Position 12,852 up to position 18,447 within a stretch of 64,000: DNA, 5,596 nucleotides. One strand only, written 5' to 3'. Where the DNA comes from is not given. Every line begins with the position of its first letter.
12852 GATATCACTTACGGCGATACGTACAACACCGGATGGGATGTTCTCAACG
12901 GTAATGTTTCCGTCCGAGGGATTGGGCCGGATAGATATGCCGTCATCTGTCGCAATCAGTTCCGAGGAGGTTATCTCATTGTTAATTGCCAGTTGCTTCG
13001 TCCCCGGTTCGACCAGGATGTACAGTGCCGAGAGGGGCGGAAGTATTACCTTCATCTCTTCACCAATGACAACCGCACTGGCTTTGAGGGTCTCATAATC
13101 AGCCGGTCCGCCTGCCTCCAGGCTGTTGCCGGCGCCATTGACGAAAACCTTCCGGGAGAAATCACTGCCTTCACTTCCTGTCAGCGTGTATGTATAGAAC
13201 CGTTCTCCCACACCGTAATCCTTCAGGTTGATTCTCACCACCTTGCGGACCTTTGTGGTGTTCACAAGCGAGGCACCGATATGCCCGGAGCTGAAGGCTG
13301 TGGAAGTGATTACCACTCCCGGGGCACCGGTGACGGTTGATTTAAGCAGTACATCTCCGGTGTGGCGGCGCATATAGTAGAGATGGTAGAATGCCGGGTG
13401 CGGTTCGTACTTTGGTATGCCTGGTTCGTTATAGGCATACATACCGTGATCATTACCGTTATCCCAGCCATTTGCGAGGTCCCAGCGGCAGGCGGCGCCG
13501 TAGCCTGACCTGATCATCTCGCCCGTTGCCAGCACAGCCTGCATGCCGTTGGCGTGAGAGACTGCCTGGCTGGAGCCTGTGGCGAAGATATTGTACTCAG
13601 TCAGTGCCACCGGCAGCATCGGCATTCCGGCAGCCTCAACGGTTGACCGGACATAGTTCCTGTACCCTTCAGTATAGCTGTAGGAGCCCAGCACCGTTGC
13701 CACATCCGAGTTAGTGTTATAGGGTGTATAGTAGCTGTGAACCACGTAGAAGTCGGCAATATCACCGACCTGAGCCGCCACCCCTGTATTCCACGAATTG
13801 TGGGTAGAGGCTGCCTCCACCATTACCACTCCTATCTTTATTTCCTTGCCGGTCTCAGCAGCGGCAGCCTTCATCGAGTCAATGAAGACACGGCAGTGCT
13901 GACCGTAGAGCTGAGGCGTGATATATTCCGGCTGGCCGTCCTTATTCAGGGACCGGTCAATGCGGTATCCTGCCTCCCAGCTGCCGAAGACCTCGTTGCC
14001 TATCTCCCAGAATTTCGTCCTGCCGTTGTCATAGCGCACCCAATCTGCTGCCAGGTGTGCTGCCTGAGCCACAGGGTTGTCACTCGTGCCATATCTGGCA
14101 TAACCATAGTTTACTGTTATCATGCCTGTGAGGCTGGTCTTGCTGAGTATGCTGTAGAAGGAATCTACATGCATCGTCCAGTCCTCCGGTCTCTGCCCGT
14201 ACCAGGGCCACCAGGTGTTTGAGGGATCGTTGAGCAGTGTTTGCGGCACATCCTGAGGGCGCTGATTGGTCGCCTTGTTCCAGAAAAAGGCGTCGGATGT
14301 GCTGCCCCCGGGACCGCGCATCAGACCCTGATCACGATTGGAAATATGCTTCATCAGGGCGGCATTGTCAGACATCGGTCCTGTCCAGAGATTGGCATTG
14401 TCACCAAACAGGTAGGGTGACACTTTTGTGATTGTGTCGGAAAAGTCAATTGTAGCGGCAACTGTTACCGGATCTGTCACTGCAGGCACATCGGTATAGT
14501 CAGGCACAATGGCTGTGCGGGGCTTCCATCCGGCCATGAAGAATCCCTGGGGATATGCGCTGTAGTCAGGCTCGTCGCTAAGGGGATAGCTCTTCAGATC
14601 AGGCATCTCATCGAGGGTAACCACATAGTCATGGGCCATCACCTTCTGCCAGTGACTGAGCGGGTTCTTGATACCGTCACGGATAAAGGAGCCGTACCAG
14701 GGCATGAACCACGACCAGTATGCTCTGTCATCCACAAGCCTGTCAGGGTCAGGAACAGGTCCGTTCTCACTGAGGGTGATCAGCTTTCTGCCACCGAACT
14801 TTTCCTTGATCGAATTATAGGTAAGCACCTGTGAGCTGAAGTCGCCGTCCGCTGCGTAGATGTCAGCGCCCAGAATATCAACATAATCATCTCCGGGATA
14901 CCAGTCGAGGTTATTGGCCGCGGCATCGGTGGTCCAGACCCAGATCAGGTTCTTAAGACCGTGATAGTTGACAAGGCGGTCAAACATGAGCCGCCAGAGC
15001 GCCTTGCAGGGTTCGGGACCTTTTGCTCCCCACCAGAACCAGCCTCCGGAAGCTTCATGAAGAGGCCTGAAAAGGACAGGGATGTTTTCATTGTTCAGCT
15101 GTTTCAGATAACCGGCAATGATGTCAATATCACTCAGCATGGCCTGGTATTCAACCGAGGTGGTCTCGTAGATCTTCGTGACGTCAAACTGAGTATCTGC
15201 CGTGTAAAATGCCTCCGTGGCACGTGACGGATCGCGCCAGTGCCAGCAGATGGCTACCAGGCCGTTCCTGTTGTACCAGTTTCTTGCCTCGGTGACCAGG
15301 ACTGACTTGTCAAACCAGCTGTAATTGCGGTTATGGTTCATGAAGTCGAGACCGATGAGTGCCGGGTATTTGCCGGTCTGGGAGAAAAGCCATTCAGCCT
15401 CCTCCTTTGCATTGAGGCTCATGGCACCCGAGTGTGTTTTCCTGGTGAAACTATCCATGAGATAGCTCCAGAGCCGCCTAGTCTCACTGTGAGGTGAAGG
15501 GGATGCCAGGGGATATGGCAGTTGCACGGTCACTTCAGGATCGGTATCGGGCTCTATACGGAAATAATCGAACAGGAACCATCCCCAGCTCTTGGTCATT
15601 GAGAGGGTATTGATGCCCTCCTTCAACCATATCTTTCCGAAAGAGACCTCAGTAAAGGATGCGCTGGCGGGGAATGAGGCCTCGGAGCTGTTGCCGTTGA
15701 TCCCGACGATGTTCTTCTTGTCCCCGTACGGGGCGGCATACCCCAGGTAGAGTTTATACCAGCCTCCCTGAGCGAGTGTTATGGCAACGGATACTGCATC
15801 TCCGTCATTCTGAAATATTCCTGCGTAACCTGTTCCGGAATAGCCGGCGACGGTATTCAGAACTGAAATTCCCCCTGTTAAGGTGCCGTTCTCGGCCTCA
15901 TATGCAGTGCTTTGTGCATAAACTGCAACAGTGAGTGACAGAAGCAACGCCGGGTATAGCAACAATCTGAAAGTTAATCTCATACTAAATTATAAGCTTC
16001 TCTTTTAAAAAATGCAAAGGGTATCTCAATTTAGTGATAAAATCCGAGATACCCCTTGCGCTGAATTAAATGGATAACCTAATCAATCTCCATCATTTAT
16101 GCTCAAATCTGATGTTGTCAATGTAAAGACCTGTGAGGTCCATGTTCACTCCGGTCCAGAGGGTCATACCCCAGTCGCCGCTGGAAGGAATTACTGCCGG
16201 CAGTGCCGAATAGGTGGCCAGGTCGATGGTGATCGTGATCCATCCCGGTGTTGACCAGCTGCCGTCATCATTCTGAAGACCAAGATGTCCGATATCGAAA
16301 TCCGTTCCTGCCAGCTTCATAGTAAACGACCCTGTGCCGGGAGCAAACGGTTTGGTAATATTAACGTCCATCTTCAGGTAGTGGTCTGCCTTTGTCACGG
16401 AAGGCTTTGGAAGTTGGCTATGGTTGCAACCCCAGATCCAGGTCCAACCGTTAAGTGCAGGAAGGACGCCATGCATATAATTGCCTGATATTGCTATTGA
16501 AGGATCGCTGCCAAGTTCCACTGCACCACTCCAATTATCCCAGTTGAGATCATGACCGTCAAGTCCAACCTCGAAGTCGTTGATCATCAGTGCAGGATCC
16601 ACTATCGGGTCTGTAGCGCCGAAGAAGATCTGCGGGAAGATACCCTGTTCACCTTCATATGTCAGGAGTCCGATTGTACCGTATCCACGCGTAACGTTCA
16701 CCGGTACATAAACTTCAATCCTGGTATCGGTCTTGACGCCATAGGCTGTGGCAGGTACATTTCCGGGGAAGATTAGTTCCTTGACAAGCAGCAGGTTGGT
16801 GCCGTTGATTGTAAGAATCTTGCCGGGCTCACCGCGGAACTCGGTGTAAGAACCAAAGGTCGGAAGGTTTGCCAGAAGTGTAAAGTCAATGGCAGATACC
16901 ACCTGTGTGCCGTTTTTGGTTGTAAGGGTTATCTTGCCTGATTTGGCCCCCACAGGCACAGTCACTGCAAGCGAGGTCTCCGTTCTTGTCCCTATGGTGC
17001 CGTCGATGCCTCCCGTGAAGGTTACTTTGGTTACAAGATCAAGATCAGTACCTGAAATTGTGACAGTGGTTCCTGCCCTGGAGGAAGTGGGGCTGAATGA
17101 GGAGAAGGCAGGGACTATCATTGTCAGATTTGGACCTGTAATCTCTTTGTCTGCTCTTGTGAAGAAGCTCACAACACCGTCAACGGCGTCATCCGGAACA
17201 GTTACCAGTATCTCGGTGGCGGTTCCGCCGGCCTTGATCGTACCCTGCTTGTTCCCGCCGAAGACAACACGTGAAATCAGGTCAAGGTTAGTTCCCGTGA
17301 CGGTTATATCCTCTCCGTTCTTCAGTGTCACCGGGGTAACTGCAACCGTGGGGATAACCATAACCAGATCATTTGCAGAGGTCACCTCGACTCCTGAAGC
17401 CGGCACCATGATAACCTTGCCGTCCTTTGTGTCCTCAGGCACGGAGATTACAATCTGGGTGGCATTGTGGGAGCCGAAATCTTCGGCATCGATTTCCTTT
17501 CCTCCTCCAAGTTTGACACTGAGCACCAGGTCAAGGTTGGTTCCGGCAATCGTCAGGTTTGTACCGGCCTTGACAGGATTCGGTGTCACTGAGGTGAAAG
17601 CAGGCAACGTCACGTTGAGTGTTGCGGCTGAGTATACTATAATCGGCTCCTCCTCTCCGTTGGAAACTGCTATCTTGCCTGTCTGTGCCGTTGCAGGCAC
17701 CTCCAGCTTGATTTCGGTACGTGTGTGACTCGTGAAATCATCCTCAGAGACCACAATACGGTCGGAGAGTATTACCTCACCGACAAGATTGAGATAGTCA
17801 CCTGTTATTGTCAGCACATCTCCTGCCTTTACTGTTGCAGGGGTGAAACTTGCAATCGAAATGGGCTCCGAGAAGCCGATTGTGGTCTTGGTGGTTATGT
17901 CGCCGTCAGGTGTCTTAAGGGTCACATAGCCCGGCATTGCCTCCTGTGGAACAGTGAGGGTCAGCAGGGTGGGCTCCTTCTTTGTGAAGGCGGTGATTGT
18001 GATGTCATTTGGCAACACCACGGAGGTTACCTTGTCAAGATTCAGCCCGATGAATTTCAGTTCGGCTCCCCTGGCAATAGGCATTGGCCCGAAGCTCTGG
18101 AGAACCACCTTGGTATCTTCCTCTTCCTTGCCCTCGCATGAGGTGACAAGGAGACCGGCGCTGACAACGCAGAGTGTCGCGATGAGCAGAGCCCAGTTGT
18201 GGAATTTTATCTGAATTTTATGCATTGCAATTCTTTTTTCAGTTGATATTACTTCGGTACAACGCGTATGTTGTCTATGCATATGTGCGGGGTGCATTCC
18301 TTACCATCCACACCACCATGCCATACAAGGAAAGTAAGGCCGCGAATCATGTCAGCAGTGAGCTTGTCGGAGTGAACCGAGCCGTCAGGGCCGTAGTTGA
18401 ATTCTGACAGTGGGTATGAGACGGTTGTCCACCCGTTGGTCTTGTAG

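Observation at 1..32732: A ~33-kb polysaccharide-utilisation supercluster merges beta-mannan, xyloglucan-type and cellobiose modules around two cytoplasmic phosphorylases (GH130 + GH94)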

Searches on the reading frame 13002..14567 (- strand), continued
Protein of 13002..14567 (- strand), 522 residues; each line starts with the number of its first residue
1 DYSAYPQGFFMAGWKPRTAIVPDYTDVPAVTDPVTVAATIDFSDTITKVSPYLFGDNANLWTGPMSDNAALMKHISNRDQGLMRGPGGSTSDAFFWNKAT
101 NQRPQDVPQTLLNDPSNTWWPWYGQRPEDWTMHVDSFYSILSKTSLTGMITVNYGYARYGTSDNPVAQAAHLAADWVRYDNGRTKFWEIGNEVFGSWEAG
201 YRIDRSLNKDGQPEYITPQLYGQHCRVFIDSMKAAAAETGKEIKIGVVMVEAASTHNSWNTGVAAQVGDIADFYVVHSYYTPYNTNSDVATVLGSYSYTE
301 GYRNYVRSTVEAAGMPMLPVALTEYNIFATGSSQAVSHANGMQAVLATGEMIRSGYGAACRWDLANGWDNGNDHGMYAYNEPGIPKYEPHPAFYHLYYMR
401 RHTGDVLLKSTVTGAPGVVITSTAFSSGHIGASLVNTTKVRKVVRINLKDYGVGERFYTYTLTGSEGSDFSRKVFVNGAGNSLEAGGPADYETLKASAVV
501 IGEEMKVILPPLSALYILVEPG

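Call 43: find_encoding_contigs(protein=P0043, flank=10000, max_places=1)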
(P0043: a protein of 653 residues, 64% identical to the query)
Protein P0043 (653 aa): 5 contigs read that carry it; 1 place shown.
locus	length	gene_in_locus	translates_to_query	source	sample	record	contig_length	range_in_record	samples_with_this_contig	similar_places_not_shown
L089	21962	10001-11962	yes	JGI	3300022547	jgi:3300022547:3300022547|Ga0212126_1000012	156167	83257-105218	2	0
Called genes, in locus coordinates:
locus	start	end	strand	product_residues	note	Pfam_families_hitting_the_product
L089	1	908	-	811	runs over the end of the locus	PF06165:GH94_b-supersand, PF17167:Glyco_hydro_94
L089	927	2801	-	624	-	PF00474:SSF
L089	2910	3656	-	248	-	PF00293:NUDIX, PF19368:WHD_AraR, PF21906:WHD_NrtR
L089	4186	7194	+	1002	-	PF13620:CarboxypepD_reg (faint), PF13715:CarbopepD_reg_2, PF07715:Plug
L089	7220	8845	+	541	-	PF07980:SusD_RagB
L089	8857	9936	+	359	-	PF01833:TIG (faint)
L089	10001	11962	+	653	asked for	PF18962:Por_Secre_tail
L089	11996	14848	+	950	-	PF13802:Gal_mutarotas_2, PF07691:PA14, PF01055:Glyco_hydro_31_2nd, PF21365:Glyco_hydro_31_3rd, PF17137:DUF5110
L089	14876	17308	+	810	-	PF02837:Glyco_hydro_2_N, PF22666:Glyco_hydro_2_N2 (weak), PF00703:Glyco_hydro_2, PF02836:Glyco_hydro_2_C, PF16355:DUF4982, PF09134:Invasin_D3 (weak), PF18565:Glyco_hydro2_C5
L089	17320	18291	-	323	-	PF12833:HTH_18, PF00165:HTH_AraC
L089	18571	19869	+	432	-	PF26410:GH5_mannosidase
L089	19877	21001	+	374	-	PF02156:Glyco_hydro_26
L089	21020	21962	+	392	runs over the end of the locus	PF04041:Glyco_hydro_130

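Call 44: fold_search(model_id=the predicted structure, library=pdb)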
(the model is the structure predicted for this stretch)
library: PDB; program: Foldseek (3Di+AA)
matches with E <= 10: 1730; with E <= 0.001: 489
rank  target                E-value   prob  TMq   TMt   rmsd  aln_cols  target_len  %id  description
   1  3s2c_A                2.2e-26  1.00  0.63  0.68   5.7       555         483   17  Structure of the thermostable GH51 alpha-L-arabinofuranosidase from Thermotoga petrophila RKU-1 (released 2012-02-01)
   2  4atw_A                6.5e-25  1.00  0.64  0.69   5.4       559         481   17  The crystal structure of Arabinofuranosidase (released 2012-05-23)
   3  3ug3_D                8.3e-25  1.00  0.64  0.69   5.4       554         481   18  Crystal structure of alpha-L-arabinofuranosidase from Thermotoga maritima ligand free form (released 2012-03-07)
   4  3ug3_A                1.0e-24  1.00  0.63  0.68   5.5       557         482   17  Crystal structure of alpha-L-arabinofuranosidase from Thermotoga maritima ligand free form (released 2012-03-07)
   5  3ug4_C                1.9e-24  1.00  0.63  0.67   5.8       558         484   17  Crystal structure of alpha-L-arabinofuranosidase from Thermotoga maritima arabinose complex (released 2012-03-07)
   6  3ug3_C                4.2e-24  1.00  0.64  0.68   5.4       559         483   18  Crystal structure of alpha-L-arabinofuranosidase from Thermotoga maritima ligand free form (released 2012-03-07)
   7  3s2c_J                4.5e-24  1.00  0.65  0.70   5.4       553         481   17  Structure of the thermostable GH51 alpha-L-arabinofuranosidase from Thermotoga petrophila RKU-1 (released 2012-02-01)
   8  7eyo_A                3.5e-22  1.00  0.67  0.71   5.4       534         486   16  Crystal structure of leech hyaluronidase (released 2022-05-25)
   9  5o81_D                7.4e-22  1.00  0.65  0.68   5.3       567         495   11  Crystal Structure of R67A/E173A Mutant of alpha-L-arabinofuranosidase Ara51 from Clostridium thermocellum (released 2018-06-27)
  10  8oht                  7.8e-22  1.00  0.62  0.70   6.9       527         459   15  Crystal structure of Beta-glucuronidase from Acidobacterium capsulatum in complex with competitive inhibitor derrived fr (released 2024-01-10)
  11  7psh                  1.0e-21  1.00  0.64  0.74   5.4       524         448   15  Crystal structure of beta-glucuronidase from Acidobacterium capsulatum at 1.24 Angstrom resolution (released 2022-08-03)
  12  6d25_B                1.4e-21  1.00  0.61  0.64   6.6       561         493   14  Crystal structure of the GH51 arabinofuranosidase from Xanthomonas axonopodis pv. citri (released 2019-02-20)
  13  6d25_A                1.5e-21  1.00  0.62  0.64   6.8       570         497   14  Crystal structure of the GH51 arabinofuranosidase from Xanthomonas axonopodis pv. citri (released 2019-02-20)
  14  8i0a                  1.6e-21  1.00  0.61  0.60   6.6       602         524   14  Structure of alpha-L-Arabinofuranosidase from Trametes hirsuta (released 2023-09-27)
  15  3vny                  2.3e-21  1.00  0.64  0.70   6.1       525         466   15  Crystal structure of beta-glucuronidase from Acidobacterium capsulatum (released 2012-02-22)
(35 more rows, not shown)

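Call 53: search_protein_families(library=pfam, max_evalue=0.00001, proteins=[L056:14118-16397:+, L056:18179-20482:+, L056:8543-9787:+, L077:3039-4121:+, L077:11592-13844:+, L077:13810-14940:+, L077:16957-17949:+, L077:18583-19836:-])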
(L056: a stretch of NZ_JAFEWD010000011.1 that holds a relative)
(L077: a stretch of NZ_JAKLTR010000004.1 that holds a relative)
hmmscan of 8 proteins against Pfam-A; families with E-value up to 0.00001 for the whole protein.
L056:14118-16397:+ (759 aa): 4 families
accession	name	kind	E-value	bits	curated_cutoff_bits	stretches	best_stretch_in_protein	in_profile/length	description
PF15902.12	Sortilin-Vps10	-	9.6e-26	91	33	2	557-681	3-123/446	Sortilin, neurotensin receptor 3,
PF02012.26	BNR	-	2.7e-11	42.1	27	0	251-261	1-11/12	BNR/Asp-box repeat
PF15899.11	BNR_6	-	4.9e-09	35.8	27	0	176-189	1-14/14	BNR-Asp box repeat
PF14870.12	PSII_BNR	-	9e-06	25.6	27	0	517-571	43-98/303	Photosynthesis system II assembly factor YCF48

L056:18179-20482:+ (767 aa): 3 families
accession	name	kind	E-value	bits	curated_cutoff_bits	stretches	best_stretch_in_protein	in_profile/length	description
PF22124.2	Glyco_hydro_95_cat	-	6.4e-180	598.8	27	1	282-685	1-408/408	Glycosyl hydrolase family 95 catalytic domain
PF14498.12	Glyco_hyd_65N_2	-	2.5e-68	231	27.7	1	31-262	1-231/234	Glycosyl hydrolase family 65, N-terminal domain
PF21307.2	Glyco_hydro_95_C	-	9.5e-24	84.2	27.6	1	687-753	1-67/94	Glycoside hydrolase family 95, C-terminal domain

L056:8543-9787:+ (414 aa): 2 families
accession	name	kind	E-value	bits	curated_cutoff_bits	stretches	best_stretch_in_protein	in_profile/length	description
PF18329.7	SGBP_B_XBD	-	3.3e-31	109.3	26.4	1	223-412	5-186/186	Surface glycan-binding protein B xyloglucan binding domain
PF01833.30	TIG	-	9.9e-08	32.3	20.9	0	60-111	11-61/84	IPT/TIG domain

L077:3039-4121:+ (360 aa): 0 families

L077:11592-13844:+ (750 aa): 3 families
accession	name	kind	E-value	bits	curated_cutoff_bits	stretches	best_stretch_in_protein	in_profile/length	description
PF00933.27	Glyco_hydro_3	-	1.1e-74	252.2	27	1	36-366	1-314/316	Glycosyl hydrolase family 3 N terminal domain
PF01915.27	Glyco_hydro_3_C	-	9.4e-45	153.5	31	1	405-637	1-200/200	Glycosyl hydrolase family 3 C-terminal domain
PF14310.12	Fn3-like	-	2.7e-20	72.7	25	1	674-741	1-69/71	Fibronectin type III-like domain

L077:13810-14940:+ (376 aa): 2 families
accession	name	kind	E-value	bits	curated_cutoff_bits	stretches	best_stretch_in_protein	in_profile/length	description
PF17996.7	CE2_N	-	3.9e-24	85.2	27.9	1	59-166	1-108/108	Carbohydrate esterase 2 N-terminal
PF13472.12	Lipase_GDSL_2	-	7.6e-11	43.3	32.9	1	175-333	1-134/178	GDSL-like Lipase/Acylhydrolase family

L077:16957-17949:+ (330 aa): 1 family
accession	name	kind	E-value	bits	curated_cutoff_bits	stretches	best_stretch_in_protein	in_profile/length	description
PF00248.27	Aldo_ket_red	-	5.8e-73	245.9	24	1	28-329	2-290/291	Aldo/keto reductase family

L077:18583-19836:- (417 aa): 6 families
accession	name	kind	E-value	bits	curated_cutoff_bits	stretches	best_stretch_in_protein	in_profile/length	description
PF07724.20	AAA_2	-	4.8e-30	105.2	27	1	115-310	3-165/166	AAA domain (Cdc48 subfamily)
PF06689.19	zf-C4_ClpX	-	1.6e-15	57.1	27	1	7-43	2-39/39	ClpX C4-type zinc finger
PF00004.35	AAA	-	4.8e-15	56.6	21.2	1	118-243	1-99/131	ATPase family associated with various cellular activities (AAA)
PF10431.15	ClpB_D2-small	-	4.7e-11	43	21.9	1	317-392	1-72/81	C-terminal, D2-small domain, of ClpB protein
PF07728.20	AAA_5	-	6e-08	33.2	22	1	117-194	1-80/139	AAA domain (dynein-related subfamily)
PF00493.29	MCM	-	5.7e-06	26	23.3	1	75-195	26-136/224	MCM P-loop domain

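Call 80: list_cluster_members(proteins=[L077:9851-11581:+, L056:9857-11599:+, P0080, P0057])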
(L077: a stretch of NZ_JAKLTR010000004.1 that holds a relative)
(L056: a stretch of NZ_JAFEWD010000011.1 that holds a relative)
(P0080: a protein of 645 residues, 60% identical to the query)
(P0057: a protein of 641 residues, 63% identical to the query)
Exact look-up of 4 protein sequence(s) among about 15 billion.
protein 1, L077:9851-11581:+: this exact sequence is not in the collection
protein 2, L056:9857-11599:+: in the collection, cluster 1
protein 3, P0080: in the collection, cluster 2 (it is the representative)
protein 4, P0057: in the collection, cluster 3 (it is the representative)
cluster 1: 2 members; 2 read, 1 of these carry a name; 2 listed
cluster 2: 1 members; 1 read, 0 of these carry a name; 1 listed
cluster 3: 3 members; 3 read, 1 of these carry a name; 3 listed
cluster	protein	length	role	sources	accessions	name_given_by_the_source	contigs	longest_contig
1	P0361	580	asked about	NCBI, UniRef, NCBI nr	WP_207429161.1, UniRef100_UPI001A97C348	alpha-L-arabinofuranosidase [Pedobacter sp. SYSU D00535] | alpha-L-arabinofuranosidase n=1 Tax=Pedobacter sp. SYSU D00535 TaxID=2810308 ...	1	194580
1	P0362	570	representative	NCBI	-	-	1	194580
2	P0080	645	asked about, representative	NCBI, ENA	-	-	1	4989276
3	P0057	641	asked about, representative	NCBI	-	-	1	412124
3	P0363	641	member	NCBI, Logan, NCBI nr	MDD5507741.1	MAG: T9SS type A sorting domain-containing protein [Bacteroidales bacterium] | T9SS type A sorting domain-containing protein [Bacteroidales bacterium]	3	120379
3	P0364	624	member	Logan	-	-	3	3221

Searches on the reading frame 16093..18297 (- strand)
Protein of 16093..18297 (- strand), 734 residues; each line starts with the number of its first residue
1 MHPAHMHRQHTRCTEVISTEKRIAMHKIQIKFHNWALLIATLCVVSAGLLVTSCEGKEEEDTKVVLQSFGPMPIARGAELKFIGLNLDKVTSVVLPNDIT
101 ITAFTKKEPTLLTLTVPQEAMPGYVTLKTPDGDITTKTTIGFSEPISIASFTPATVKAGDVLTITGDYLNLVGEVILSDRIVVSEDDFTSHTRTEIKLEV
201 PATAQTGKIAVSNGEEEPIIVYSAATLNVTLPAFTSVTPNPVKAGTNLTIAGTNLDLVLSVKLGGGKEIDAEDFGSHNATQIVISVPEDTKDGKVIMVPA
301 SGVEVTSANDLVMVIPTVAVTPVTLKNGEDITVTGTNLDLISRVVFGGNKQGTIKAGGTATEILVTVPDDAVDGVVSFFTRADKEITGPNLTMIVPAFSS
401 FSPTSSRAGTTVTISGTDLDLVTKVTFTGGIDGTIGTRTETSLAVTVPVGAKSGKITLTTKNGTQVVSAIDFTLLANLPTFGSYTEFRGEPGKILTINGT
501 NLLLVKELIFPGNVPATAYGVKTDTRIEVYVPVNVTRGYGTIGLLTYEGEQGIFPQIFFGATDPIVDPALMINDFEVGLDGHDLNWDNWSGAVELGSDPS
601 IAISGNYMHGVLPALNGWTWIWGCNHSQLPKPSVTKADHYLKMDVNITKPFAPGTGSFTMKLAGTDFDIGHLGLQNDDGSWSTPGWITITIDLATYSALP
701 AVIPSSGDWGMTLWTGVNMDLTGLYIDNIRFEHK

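Call 3: search_protein_families(library=pfam, proteins=[window:16093-18297:-])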
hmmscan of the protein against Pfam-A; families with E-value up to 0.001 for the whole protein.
window:16093-18297:- (734 aa): 3 families
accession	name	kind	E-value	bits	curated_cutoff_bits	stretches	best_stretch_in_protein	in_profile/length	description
PF01833.30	TIG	-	8.3e-21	74.2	20.9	2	396-473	1-83/84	IPT/TIG domain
PF09099.16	Qn_am_d_aIII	-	4.9e-08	33.6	22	0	151-217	7-73/82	Quinohemoprotein amine dehydrogenase, alpha subunit domain III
PF18329.7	SGBP_B_XBD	-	3.3e-07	31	26.4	1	569-731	5-184/186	Surface glycan-binding protein B xyloglucan binding domain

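Call 12: search_protein_families(library=ncbifam, proteins=[window:16093-18297:-], max_evalue=0.00001)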
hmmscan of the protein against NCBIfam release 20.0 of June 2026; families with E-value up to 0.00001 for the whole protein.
window:16093-18297:- (734 aa): 1 family
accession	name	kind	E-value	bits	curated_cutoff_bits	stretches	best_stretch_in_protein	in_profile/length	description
NF047769.1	LIC10067_lipo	equivalog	4.3e-07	29.4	200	0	387-464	35-116/239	LIC10067 family putative lipoprotein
